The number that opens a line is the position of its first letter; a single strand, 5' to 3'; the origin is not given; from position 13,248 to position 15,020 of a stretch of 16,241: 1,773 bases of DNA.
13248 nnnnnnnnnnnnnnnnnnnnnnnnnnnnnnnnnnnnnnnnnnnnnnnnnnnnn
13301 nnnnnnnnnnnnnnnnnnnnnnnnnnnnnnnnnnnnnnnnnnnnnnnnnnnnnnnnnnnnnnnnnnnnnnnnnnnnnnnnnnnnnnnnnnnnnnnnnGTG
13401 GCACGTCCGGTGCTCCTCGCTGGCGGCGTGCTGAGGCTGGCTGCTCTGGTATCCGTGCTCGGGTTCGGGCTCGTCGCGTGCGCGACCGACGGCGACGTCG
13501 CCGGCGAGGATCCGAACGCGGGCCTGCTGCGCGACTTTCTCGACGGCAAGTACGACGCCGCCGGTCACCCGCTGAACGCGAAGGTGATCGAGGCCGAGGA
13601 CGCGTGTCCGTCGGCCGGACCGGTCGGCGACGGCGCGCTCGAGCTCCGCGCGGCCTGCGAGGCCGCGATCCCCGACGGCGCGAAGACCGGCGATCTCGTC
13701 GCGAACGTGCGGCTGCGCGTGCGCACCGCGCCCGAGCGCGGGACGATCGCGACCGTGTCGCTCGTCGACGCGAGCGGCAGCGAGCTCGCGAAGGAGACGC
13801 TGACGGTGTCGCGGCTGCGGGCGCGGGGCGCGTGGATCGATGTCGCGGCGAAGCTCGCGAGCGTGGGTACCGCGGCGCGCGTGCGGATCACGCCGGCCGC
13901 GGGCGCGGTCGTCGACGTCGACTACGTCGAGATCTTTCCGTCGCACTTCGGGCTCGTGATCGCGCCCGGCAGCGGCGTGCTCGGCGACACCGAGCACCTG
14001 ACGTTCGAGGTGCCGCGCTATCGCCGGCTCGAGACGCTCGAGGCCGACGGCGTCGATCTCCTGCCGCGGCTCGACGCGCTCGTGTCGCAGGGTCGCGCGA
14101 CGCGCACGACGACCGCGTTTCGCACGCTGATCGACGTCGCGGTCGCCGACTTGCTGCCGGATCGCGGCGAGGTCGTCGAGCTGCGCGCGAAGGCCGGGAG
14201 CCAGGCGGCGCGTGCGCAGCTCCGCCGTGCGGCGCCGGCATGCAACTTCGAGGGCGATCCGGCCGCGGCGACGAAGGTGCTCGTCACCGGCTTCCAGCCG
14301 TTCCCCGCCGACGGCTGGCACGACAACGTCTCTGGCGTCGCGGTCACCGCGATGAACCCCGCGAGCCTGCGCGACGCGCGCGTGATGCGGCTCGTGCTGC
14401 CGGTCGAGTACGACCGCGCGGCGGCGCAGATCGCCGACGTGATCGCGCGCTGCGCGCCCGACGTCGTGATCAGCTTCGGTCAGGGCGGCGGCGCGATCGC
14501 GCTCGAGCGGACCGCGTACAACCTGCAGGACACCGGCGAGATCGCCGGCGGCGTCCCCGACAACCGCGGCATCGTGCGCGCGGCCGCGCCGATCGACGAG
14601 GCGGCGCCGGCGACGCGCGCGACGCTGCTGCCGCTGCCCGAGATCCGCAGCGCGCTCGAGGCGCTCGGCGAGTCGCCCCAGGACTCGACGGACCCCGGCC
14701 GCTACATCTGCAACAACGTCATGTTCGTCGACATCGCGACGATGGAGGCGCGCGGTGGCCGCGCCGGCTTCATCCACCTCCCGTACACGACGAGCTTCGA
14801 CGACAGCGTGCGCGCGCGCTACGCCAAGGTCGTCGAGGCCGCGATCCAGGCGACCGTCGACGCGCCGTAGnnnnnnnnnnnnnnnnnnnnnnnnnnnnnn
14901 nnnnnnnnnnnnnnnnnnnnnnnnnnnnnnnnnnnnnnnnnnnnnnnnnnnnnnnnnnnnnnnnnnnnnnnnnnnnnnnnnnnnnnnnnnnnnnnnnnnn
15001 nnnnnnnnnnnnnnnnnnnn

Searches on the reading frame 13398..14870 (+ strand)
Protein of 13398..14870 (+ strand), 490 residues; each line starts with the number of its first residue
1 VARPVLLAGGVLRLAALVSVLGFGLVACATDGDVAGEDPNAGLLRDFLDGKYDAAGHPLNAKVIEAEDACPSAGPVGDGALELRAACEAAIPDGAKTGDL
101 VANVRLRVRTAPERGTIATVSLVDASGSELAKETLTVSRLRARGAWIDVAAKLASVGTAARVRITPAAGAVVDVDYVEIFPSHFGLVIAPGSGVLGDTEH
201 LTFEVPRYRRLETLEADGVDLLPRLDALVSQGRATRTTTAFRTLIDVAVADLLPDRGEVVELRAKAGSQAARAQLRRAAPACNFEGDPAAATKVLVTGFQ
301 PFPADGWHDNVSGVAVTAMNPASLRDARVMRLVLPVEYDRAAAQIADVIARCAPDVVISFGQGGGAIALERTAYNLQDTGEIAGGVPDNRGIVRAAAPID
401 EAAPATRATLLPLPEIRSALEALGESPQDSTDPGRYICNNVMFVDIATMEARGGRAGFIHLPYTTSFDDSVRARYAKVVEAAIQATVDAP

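Call 7: search_protein_families(library=pfam, proteins=[window:13398-14870:+], max_evalue=0.001)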
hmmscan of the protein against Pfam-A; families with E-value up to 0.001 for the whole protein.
window:13398-14870:+ (490 aa): 1 family
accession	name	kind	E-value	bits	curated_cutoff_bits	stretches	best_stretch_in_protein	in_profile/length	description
PF01470.22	Peptidase_C15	-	9.7e-25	88.2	22.7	1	293-464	2-170/204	Pyroglutamyl peptidase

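Call 96: search_protein_families(library=pfam, proteins=[window:13398-14870:+], max_evalue=0.001)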
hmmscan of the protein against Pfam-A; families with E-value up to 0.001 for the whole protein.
window:13398-14870:+ (490 aa): 1 family
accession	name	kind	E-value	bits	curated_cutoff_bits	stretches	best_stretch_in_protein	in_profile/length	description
PF01470.22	Peptidase_C15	-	9.7e-25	88.2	22.7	1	293-464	2-170/204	Pyroglutamyl peptidase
